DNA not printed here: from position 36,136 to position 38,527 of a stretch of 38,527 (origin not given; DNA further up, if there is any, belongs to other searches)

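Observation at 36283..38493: Orphan 736-aa protein carrying a C-terminal HicA-type toxin domain, with no HicB partner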

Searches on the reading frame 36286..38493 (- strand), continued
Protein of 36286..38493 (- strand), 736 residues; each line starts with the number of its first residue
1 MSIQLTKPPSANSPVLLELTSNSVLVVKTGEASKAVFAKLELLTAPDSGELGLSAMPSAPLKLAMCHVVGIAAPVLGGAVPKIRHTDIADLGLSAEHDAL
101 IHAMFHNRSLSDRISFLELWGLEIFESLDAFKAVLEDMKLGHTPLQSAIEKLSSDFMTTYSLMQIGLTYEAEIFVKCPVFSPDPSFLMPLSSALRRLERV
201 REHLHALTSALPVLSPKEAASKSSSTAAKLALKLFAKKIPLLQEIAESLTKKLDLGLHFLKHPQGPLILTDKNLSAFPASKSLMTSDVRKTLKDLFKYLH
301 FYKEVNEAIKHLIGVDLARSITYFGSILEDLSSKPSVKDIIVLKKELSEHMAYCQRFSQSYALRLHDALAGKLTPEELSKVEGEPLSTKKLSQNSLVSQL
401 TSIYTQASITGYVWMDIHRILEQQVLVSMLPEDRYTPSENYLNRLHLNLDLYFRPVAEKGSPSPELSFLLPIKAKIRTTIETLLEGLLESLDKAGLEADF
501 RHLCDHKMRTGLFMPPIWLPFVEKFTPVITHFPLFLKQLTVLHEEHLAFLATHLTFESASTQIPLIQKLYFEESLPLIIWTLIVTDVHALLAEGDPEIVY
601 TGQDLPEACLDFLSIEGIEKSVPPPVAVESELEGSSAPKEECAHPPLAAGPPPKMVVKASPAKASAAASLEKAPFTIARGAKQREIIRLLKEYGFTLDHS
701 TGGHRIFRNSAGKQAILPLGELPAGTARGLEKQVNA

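Call 51: search_solved_structures(query=A1, max_evalue=1, show_alignments=2)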
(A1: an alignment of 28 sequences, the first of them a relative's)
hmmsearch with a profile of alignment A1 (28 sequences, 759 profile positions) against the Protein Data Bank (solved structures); distinct sequences matched with E-value up to 1: 7.
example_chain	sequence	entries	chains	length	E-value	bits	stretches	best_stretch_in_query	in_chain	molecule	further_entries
9svk_A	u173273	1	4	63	8.7e-09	37.6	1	698-754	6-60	Toxin-antitoxin system, toxin component, HicA family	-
1whz_A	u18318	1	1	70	6.8e-07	31.3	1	700-751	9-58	Hypothetical protein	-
4c26_A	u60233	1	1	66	0.00033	22.4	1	700-753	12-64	HICA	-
6g26_E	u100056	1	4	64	0.0004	22.2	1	700-753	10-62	HicA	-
9kns_A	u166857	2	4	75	0.076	14.7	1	485-547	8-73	Protein Hook homolog 3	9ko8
5yrz_B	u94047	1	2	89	0.12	14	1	700-753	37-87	HicA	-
6y04_A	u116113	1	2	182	0.8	11.3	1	308-344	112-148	Carbonic anhydrase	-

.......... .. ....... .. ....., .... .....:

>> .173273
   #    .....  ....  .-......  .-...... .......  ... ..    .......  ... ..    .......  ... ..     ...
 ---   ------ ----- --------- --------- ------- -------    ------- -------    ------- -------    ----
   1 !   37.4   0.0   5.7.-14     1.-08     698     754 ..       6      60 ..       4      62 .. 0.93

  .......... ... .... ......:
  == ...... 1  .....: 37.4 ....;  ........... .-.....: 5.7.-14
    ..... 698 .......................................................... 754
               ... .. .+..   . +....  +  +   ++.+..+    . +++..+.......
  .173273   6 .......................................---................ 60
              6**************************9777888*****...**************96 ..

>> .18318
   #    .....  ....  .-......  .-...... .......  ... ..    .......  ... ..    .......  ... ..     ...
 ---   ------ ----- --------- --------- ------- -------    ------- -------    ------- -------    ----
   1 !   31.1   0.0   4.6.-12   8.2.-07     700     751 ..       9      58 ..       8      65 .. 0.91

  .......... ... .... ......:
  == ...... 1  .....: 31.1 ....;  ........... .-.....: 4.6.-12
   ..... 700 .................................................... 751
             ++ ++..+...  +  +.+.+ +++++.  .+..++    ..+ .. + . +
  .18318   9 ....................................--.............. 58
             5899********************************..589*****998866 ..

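Call 52: predict_structure(alignment_id=A1)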
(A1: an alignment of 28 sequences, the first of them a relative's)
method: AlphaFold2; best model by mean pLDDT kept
length: 736 residues; sequences in the alignment: 28
mean_pLDDT: 79.0   pTM: 0.75
mean pLDDT of the five models: 79.0, 77.1, 77.0, 75.8, 74.8
residues with pLDDT >= 90: 301; 70-90: 269; 50-70: 56; < 50: 110
segments of 3 or more residues with pLDDT < 50: 1-35, 39-60, 74-81, 628-671
pLDDT, mean of each block of 10 residues (from residue 1): 33 29 35 48 43 39 56 45 71 92 95 93 96 87 83 94 84 70 85 93 92 75 80 87 95 95 88 83 92 96 94 87 93 94 91 90 92 89 70 90 92 92 91 79 89 70 69 92 92 92 85 82 94 94 94 87 88 88 91 76 76 88 65 41 39 35 34 73 83 87 87 87 82 90
secondary structure, 60 per line:
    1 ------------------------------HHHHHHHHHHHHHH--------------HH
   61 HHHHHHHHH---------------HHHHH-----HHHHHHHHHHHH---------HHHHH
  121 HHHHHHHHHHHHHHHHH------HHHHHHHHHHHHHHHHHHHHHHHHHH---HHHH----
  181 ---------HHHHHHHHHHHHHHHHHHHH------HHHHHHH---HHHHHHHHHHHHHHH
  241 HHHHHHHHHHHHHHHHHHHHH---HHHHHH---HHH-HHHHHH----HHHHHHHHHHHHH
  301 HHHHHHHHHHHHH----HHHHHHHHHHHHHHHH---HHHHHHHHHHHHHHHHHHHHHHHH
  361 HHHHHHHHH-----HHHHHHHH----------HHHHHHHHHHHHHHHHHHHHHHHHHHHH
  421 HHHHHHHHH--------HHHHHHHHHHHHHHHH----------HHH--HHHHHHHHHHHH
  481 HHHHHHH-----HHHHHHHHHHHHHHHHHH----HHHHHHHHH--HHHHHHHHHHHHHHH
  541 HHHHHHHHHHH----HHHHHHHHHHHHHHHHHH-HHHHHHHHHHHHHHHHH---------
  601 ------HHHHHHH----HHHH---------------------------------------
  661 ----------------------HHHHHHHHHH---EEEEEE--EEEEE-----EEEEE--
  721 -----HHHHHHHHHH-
elements in order (helices of 4 or more, strands of 3 or more residues): H31-44 H59-69 H85-89 H95-106 H116-137 H144-169 H173-176 H190-209 H216-222 H226-261 H265-270 H278-283 H288-313 H318-333 H337-369 H375-382 H393-429 H438-453 H469-487 H493-510 H515-523 H526-551 H556-573 H575-591 H607-613 H618-621 H683-692 E696-701 E704-708 E714-718 H726-735
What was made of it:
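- On HicA_toxin domain family (Pfam PF07927 / COG1724): DSSP gives H683-692, E696-701, E704-708, E714-718 and H726-735 (call 52).
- On Gerdes Class 14 (SMC-HicA): The model has 25 helices of 4-37 residues packed as a globular body, with no beta-containing head (call 52).
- On Type III secretion effector: pLDDT is below 50 over 1-35 (call 52).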

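Call 55: fold_search(model_id=the predicted structure, library=pdb)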
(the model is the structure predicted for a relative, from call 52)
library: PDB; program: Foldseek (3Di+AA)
matches with E <= 10: 173; with E <= 0.001: 0
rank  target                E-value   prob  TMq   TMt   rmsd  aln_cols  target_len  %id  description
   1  1whz                  1.9e-01  1.00  0.07  0.66   1.8        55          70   31  Crystal structure of a hypothetical protein from thermus thermophilus HB8 (released 2004-11-28)
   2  5yrz_B                3.1e-01  1.00  0.07  0.79   1.8        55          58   27  Toxin-Antitoxin complex from Streptococcus pneumoniae (released 2018-05-23)
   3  4xee_A                4.2e-01  0.09  0.08  0.12  27.8       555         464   12  Structure of active-like neurotensin receptor (released 2015-07-29)
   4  6g26_F                8.5e-01  1.00  0.07  0.72   2.1        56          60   27  The crystal structure of the Burkholderia pseudomallei HicAB complex (released 2018-10-31)
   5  4d2b                  8.8e-01  0.05  0.08  0.10  26.1       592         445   11  Structure of a ligand free POT family peptide transporter (released 2014-06-25)
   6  6afx_A                9.9e-01  0.04  0.09  0.09  30.0       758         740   11  Proton pyrophosphatase - E225A (released 2019-04-10)
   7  9j3d_A                1.2e+00  0.12  0.10  0.16  32.7       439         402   12  Cryo-EM structure of TMexCD1-TOprJ1 (released 2025-08-13)
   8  9j3o_A                1.4e+00  0.06  0.09  0.12  28.8       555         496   10  Chlamydia pneumoniae ATP/ADP translocator NTT1(Outward open state) (released 2025-03-19)
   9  8zd3_C                1.6e+00  0.06  0.08  0.12  23.6       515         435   13  Crystal structure of ALPK1-N+K in complex with CDP-heptose (released 2025-05-07)
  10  6qti_A                1.6e+00  0.06  0.10  0.08  24.4       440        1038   14  Structure of ovine transhydrogenase in the presence of NADP+ in a "double face-down" conformation (released 2019-08-28)
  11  6afy_A                1.7e+00  0.03  0.09  0.09  29.9       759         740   11  Proton pyrophosphatase-E225S mutant (released 2019-04-10)
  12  6ivm_D                1.8e+00  0.25  0.13  0.28  18.5       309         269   12  Crystal structure of a membrane protein P143A (released 2019-11-06)
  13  6iv0_E                1.8e+00  0.23  0.13  0.28  19.4       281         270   14  Crystal structure of a bacterial Bestrophin homolog from Klebsiella pneumoniae with a mutation I180A (released 2019-11-13)
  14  9p86_R                1.8e+00  0.09  0.09  0.19  22.7       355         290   12  NTSR1-G11-NTS(8-13) Complex in the Canonical, AHD Open State (C-Open-Apo) (released 2026-03-25)
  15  6os9_R                1.8e+00  0.09  0.09  0.18  22.8       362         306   12  human Neurotensin Receptor 1 (hNTSR1) - Gi1 Protein Complex in canonical conformation (C state) (released 2019-07-10)
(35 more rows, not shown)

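Call 56: list_cluster_members(proteins=[P0012, P0013, P0014, P0015, P0016, P0017, P0018, P0019, P0020, P0021])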
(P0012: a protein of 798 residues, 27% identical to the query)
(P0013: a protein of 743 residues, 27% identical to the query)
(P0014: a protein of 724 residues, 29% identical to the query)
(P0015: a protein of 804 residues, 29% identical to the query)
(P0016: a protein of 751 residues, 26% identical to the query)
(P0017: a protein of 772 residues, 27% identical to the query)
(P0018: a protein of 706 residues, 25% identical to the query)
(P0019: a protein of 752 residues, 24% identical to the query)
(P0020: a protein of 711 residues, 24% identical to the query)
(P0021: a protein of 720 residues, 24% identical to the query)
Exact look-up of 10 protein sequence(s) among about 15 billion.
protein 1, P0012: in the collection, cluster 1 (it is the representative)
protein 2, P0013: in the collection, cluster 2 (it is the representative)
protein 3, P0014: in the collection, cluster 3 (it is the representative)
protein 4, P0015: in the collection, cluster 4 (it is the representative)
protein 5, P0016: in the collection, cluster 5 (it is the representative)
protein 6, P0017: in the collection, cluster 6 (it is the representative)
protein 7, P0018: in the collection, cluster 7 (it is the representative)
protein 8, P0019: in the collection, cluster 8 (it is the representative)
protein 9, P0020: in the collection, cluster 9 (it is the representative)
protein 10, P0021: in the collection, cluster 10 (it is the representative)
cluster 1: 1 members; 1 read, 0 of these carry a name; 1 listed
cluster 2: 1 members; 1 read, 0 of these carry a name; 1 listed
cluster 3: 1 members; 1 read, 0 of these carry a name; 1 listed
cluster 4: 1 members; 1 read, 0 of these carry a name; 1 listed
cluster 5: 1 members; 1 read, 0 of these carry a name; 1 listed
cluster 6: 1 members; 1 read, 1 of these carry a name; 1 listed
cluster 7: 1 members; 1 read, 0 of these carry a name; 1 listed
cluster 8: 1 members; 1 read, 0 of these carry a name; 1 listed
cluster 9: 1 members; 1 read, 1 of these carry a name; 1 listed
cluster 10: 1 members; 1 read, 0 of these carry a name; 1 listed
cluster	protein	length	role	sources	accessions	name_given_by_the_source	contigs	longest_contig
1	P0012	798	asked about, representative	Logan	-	-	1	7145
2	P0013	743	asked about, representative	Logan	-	-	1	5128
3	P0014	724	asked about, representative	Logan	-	-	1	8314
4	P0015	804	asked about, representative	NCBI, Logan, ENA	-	-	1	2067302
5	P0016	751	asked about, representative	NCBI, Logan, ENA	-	-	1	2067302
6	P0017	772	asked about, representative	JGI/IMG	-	predicted RNA binding protein YcfA (HicA-like mRNA interferase family)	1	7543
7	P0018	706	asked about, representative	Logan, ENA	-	-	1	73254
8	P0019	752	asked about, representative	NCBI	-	-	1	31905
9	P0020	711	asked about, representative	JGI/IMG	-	predicted RNA binding protein YcfA (HicA-like mRNA interferase family)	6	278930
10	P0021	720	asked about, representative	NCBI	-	-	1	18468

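Call 57: list_cluster_members(proteins=[P0022, P0023, P0024, P0025, P0026, P0027, P0028])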
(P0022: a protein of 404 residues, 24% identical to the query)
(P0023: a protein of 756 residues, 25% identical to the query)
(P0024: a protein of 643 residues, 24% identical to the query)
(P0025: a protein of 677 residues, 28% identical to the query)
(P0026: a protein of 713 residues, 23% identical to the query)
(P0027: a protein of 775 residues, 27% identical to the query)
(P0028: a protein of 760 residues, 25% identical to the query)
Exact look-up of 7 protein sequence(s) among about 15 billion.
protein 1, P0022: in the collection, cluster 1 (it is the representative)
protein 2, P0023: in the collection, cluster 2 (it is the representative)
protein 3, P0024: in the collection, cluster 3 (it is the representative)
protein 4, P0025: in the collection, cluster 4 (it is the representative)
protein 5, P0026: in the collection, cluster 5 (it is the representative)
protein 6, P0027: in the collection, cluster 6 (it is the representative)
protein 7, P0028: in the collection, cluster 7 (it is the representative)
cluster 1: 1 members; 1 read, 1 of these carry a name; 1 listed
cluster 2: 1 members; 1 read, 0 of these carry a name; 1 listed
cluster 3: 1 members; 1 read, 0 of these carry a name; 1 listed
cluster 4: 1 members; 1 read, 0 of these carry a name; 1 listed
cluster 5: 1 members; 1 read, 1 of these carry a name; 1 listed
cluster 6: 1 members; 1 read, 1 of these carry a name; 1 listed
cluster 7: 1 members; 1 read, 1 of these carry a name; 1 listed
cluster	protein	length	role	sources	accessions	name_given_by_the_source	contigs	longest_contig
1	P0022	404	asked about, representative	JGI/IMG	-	predicted RNA binding protein YcfA (HicA-like mRNA interferase family)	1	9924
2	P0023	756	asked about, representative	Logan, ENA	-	-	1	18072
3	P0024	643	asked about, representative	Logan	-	-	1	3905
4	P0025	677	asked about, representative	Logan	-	-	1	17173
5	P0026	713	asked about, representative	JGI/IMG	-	predicted RNA binding protein YcfA (HicA-like mRNA interferase family)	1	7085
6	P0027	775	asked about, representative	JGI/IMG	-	predicted RNA binding protein YcfA (HicA-like mRNA interferase family)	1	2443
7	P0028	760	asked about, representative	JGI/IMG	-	predicted RNA binding protein YcfA (HicA-like mRNA interferase family)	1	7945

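Call 58: find_encoding_contigs(protein=P0020, flank=8000, max_places=2)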
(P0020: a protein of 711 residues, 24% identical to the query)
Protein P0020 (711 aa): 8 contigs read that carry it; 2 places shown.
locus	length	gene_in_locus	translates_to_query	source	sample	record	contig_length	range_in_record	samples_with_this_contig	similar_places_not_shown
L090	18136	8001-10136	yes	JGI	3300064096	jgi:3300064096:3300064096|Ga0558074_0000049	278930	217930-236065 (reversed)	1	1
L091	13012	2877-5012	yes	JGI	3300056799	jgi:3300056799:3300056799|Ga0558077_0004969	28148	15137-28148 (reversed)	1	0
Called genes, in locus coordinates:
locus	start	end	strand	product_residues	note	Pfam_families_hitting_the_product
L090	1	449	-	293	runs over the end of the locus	PF00121:TIM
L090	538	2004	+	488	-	PF13742:tRNA_anti_2, PF01336:tRNA_anti-codon, PF02601:Exonuc_VII_L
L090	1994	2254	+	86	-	PF02609:Exonuc_VII_S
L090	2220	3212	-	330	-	PF01636:APH, PF01633:Choline_kinase, PF19974:TCAD9 (weak)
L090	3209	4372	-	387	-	PF00069:Pkinase, PF07714:PK_Tyr_Ser-Thr (weak)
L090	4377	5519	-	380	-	PF00069:Pkinase, PF07714:PK_Tyr_Ser-Thr (faint)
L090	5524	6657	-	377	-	PF00069:Pkinase, PF07714:PK_Tyr_Ser-Thr (faint)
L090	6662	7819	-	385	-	PF00069:Pkinase, PF07714:PK_Tyr_Ser-Thr (faint)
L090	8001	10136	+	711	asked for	PF07927:HicA_toxin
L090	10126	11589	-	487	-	PF03219:TLC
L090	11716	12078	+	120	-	-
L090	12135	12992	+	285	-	PF01513:NAD_kinase, PF20143:NAD_kinase_C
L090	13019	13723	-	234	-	-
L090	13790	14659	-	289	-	PF13177:DNA_pol3_delta2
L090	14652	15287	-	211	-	PF03266:NTPase_1 (weak), PF13521:AAA_28, PF02223:Thymidylate_kin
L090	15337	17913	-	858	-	PF00521:DNA_topoisoIV, PF03989:DNA_gyraseA_C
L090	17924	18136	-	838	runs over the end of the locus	PF02518:HATPase_c, PF00204:DNA_gyraseB, PF01751:Toprim, PF00986:DNA_gyraseB_C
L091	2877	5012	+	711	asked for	PF07927:HicA_toxin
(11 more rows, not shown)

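Call 59: find_encoding_contigs(protein=P0018, flank=8000, max_places=2)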
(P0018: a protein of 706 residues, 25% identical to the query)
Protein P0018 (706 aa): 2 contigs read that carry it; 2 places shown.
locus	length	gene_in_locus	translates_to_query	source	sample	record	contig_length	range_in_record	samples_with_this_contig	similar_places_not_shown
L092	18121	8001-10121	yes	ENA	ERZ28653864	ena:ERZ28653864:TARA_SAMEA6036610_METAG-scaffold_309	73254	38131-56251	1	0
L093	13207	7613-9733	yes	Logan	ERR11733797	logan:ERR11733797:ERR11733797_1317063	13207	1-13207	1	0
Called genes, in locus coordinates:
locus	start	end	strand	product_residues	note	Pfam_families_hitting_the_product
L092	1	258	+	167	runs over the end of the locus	-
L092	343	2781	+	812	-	PF13624:SurA_N_3, PF27779:CHP03076_Gly-cleavage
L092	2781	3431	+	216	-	-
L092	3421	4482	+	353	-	PF01571:GCV_T, PF08669:GCV_T_C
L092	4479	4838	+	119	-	PF01597:GCV_H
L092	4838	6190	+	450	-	PF02347:GDC-P, PF00266:Aminotran_5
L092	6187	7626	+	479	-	PF02347:GDC-P (weak), PF01212:Beta_elim_lyase (weak), PF00266:Aminotran_5 (weak), PF21478:GcvP2_C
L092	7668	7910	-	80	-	PF05154:TM2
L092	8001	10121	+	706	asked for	PF07927:HicA_toxin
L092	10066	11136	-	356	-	PF01699:Na_Ca_ex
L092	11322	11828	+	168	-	-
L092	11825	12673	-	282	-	-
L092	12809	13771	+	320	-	PF02511:Thy1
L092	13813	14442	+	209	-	PF02511:Thy1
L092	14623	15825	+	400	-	PF01490:Aa_trans (weak), PF03222:Trp_Tyr_perm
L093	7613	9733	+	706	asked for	PF07927:HicA_toxin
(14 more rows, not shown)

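Call 60: find_encoding_contigs(protein=P0021, flank=8000, max_places=2)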
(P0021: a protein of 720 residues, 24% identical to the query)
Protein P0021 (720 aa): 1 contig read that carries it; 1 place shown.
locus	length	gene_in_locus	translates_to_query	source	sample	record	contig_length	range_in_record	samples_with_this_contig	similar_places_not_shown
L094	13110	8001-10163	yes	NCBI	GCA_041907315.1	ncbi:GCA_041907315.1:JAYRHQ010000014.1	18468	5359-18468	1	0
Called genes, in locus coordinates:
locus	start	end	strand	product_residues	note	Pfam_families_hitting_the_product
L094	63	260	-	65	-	PF01165:Ribosomal_S21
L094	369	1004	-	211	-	PF00814:TsaD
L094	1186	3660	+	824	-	PF02190:LON_substr_bdg, PF00004:AAA, PF07728:AAA_5 (weak), PF22667:Lon_lid, PF05362:Lon_C, PF13541:ChlI (weak)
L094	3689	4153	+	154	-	PF01467:CTP_transf_like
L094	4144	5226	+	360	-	PF01694:Rhomboid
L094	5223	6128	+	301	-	PF23023:Anti-Pycsar_Apyc1, PF00753:Lactamase_B, PF12706:Lactamase_B_2 (weak)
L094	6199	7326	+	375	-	-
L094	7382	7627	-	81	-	-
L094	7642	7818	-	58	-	-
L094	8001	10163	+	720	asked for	PF07927:HicA_toxin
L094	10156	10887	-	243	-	PF00588:SpoU_methylase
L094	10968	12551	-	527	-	PF00005:ABC_tran, PF02463:SMC_N (faint), PF13555:AAA_29 (faint), PF13304:AAA_21 (faint), PF13476:AAA_23 (faint), PF12848:ABC_tran_Xtn, PF00005:ABC_tran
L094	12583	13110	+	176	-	?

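Call 61: find_encoding_contigs(protein=P0023, flank=8000, max_places=2)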
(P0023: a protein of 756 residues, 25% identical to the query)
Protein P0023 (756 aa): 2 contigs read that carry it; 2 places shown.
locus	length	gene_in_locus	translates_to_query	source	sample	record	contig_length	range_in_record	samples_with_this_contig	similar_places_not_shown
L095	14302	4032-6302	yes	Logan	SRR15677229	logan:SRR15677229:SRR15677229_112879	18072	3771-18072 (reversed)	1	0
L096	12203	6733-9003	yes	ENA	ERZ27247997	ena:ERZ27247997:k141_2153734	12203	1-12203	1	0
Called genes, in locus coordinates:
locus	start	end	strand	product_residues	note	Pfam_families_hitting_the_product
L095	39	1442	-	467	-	PF03219:TLC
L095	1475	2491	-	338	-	PF01734:Patatin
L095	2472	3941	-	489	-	PF03055:RPE65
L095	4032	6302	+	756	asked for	PF07927:HicA_toxin (weak)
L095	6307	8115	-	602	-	PF00009:GTP_EFTU, PF03144:GTP_EFTU_D2, PF22042:EF-G_D2, PF00679:EFG_C, PF21018:BipA_C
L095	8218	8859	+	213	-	-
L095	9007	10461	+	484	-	PF03448:MgtE_N, PF00571:CBS, PF01769:MgtE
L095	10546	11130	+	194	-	-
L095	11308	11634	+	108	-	PF05258:DciA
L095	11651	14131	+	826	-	PF02518:HATPase_c, PF00204:DNA_gyraseB, PF01751:Toprim, PF00986:DNA_gyraseB_C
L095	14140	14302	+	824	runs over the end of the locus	PF00521:DNA_topoisoIV, PF03989:DNA_gyraseA_C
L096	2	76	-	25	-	?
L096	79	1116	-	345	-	PF00425:Chorismate_bind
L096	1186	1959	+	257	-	PF00704:Glyco_hydro_18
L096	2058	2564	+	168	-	-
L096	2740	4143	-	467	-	PF03219:TLC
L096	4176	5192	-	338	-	PF01734:Patatin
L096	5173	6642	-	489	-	PF03055:RPE65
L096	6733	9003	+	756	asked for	PF07927:HicA_toxin (weak)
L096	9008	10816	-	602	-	PF00009:GTP_EFTU, PF03144:GTP_EFTU_D2, PF22042:EF-G_D2, PF00679:EFG_C, PF21018:BipA_C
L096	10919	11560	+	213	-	-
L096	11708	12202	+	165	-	?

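Call 69: find_related_loci(query=P0021, collection=genome_contigs, flank=3000)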
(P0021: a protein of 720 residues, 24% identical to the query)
Query P0021 (720 aa) in genome_contigs; peptide patterns used: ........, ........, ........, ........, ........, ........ (x = any residue, [..] = any of these).
315 stretches matched a pattern, but none encodes a relative of the query by tblastn (E <= 1e-3).

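Call 70: find_related_loci(query=P0020, collection=genome_contigs, flank=3000)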
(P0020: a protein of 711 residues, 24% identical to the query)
Query P0020 (711 aa) in genome_contigs; peptide patterns used: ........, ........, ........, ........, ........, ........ (x = any residue, [..] = any of these).
92 stretches matched a pattern, but none encodes a relative of the query by tblastn (E <= 1e-3).
